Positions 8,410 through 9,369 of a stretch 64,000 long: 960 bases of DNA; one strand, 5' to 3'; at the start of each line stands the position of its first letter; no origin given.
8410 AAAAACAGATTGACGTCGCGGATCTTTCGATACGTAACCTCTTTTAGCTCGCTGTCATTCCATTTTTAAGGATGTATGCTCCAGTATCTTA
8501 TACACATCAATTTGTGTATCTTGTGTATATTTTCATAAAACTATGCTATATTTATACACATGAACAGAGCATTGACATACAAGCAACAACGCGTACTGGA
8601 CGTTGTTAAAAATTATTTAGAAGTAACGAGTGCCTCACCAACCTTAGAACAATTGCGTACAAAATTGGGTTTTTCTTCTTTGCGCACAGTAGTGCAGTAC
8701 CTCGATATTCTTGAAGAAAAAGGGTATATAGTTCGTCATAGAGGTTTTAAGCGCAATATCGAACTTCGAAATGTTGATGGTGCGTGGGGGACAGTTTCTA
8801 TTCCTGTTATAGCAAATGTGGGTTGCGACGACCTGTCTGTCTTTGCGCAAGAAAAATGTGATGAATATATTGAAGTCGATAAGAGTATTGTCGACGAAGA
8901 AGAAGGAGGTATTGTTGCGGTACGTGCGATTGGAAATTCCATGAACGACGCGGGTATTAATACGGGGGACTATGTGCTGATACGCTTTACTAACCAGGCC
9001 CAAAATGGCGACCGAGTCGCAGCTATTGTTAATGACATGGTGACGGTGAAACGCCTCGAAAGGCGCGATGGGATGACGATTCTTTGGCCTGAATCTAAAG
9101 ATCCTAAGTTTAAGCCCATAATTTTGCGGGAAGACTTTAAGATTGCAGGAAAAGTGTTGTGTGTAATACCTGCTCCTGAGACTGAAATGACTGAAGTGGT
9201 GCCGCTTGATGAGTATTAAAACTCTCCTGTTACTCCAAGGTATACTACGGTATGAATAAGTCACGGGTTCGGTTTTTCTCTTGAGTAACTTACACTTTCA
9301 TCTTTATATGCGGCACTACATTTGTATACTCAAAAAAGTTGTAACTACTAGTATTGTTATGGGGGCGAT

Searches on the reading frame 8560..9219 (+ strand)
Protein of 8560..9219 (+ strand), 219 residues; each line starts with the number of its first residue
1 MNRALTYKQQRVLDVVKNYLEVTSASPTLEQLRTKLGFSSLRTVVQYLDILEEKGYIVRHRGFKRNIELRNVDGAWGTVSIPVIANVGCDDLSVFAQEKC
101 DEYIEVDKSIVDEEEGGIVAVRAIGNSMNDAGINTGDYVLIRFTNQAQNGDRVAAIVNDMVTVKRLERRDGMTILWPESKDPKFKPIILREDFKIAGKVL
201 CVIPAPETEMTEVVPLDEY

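Call 12: search_protein_families(library=pfam, max_evalue=1, proteins=[window:8560-9219:+])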
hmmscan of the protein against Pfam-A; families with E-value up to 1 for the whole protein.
window:8560-9219:+ (219 aa): 5 families
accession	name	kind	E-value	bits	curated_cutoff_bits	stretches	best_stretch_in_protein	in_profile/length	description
PF00717.28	Peptidase_S24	-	9.7e-20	70.9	23.3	1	95-199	13-115/116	Peptidase S24-like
PF01726.22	LexA_DNA_bind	-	1.2e-11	44.6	23.7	1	3-62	2-61/65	LexA DNA binding domain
PF13730.12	HTH_36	-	0.0058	16.9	25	1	25-57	24-55/55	Helix-turn-helix domain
PF08279.18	HTH_11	-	0.015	15.6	25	1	23-58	13-46/55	HTH domain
PF13601.12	HTH_34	-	0.089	13.4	27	1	27-68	15-55/80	Winged helix DNA-binding domain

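Call 16: find_encoding_contigs(protein=window:8560-9219:+, flank=6000, max_places=6)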
Protein window:8560-9219:+ (219 aa): 1 contig read that carries it; 1 place shown.
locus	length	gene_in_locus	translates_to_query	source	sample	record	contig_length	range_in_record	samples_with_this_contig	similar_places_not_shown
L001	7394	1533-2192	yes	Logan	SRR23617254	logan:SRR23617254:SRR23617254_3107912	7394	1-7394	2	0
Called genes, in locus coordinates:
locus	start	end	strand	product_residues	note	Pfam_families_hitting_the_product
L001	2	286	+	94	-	?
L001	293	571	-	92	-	-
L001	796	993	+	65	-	-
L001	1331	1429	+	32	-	-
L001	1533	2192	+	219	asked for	PF01726:LexA_DNA_bind, PF00717:Peptidase_S24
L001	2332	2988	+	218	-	PF02698:DUF218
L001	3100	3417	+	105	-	-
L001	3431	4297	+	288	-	-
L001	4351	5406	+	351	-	PF07681:DoxX (faint)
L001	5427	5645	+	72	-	-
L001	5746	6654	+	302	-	-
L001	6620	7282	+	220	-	PF04203:Sortase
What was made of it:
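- The Logan gene caller chose the opposite strand (call 16).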

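Call 20: find_related_loci(query=window:8560-9219:+, collection=genome_contigs, flank=6000)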
Query window:8560-9219:+ (219 aa) in genome_contigs; peptide patterns used: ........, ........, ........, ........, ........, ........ (x = any residue, [..] = any of these).
375 stretches matched a pattern; 53 encode a relative of the query (tblastn E <= 1e-3); 53 distinct loci.
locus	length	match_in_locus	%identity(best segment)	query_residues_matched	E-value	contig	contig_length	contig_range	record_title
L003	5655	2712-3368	93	1-219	3e-140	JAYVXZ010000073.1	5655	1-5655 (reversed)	MAG: Candidatus Adlerbacteria bacterium isolate GL85_DN_metabinner_53 GL85_DN_metabinner_53_72, whole genome shotgun seq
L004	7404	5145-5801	92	1-219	1e-138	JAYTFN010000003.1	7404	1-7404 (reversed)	MAG: Candidatus Adlerbacteria bacterium isolate GFS_2183 GFS_2183_2, whole genome shotgun sequence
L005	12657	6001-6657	89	1-219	2e-134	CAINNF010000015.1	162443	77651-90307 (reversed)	Candidatus Adlerbacteria bacterium isolate C24_bin-0997 genome assembly, contig: bin-0997:15/25, whole genome shotgun se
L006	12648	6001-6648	83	5-219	3e-121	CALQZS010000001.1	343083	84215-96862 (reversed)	MAG: Candidatus Nomurabacteria bacterium isolate MH-09jul19-147 genome assembly, contig: MH-09jul19-C13, whole genome sh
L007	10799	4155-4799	82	5-219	4e-120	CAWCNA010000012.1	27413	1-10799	MAG: Candidatus Adlerbacteria bacterium isolate MFD04540.bin.3.55 genome assembly, contig: contig_71790, whole genome sh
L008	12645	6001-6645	82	5-219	2e-118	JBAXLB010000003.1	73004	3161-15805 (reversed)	MAG: Candidatus Adlerbacteria bacterium isolate ELA416 MAG416_3, whole genome shotgun sequence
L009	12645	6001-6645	82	5-219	2e-118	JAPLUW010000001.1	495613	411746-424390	MAG: Candidatus Adlerbacteria bacterium isolate LacPavin_0818_WC45_MAG_49_12 LacPavin_0818_WC45_scaffold_276048, whole g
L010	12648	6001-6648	80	5-218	3e-116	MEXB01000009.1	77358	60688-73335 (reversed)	MAG: Candidatus Adlerbacteria bacterium RIFOXYC1_FULL_48_26 rifoxyc1_full_scaffold_251, whole genome shotgun sequence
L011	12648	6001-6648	80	5-218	3e-115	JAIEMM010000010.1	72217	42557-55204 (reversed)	MAG: Patescibacteria group bacterium isolate co.spades.CONCOCT.2.5kb_058 c_000000000014, whole genome shotgun sequence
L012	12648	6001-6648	79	5-218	1e-114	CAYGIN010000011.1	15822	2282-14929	MAG TPA_asm: uncultured Candidatus Saccharibacteria bacterium isolate ERP113451_co1_187 genome assembly, contig: NODE_43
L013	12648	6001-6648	81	5-218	1e-114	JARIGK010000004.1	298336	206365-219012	MAG: Candidatus Adlerbacteria bacterium isolate CullarsAll.DT.02 k141_615791, whole genome shotgun sequence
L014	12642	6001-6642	78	5-218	5e-114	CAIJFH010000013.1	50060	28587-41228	Candidatus Adlerbacteria bacterium isolate C4_bin-407 genome assembly, contig: bin-407:13/38, whole genome shotgun seque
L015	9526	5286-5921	78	5-216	2e-113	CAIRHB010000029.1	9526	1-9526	Candidatus Adlerbacteria bacterium isolate I3b_bin-425 genome assembly, contig: bin-425:29/44, whole genome shotgun sequ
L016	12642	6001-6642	78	5-218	7e-112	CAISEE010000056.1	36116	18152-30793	Candidatus Adlerbacteria bacterium isolate C24_bin-2304 genome assembly, contig: bin-2304:56/56, whole genome shotgun se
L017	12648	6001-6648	78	5-218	1e-110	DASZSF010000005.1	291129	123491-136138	MAG TPA_asm: Candidatus Paceibacterota bacterium isolate SMAG_U6043 k141_12815, whole genome shotgun sequence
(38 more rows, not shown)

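Call 73: search_protein_families(library=padloc, max_evalue=0.1, proteins=[L003:1233-1739:-, L003:1881-2246:+, L003:2329-2694:-])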
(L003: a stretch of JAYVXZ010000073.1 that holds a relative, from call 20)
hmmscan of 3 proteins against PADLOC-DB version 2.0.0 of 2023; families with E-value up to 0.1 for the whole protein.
L003:1233-1739:- (168 aa): 0 families

L003:1881-2246:+ (121 aa): 0 families

L003:2329-2694:- (121 aa): 0 families

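Call 75: search_protein_families(library=pfam, max_evalue=0.01, proteins=[L003:1233-1739:-, L003:1881-2246:+, L003:2329-2694:-])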
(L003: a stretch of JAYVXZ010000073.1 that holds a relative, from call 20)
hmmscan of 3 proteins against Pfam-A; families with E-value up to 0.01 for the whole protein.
L003:1233-1739:- (168 aa): 0 families

L003:1881-2246:+ (121 aa): 0 families

L003:2329-2694:- (121 aa): 0 families
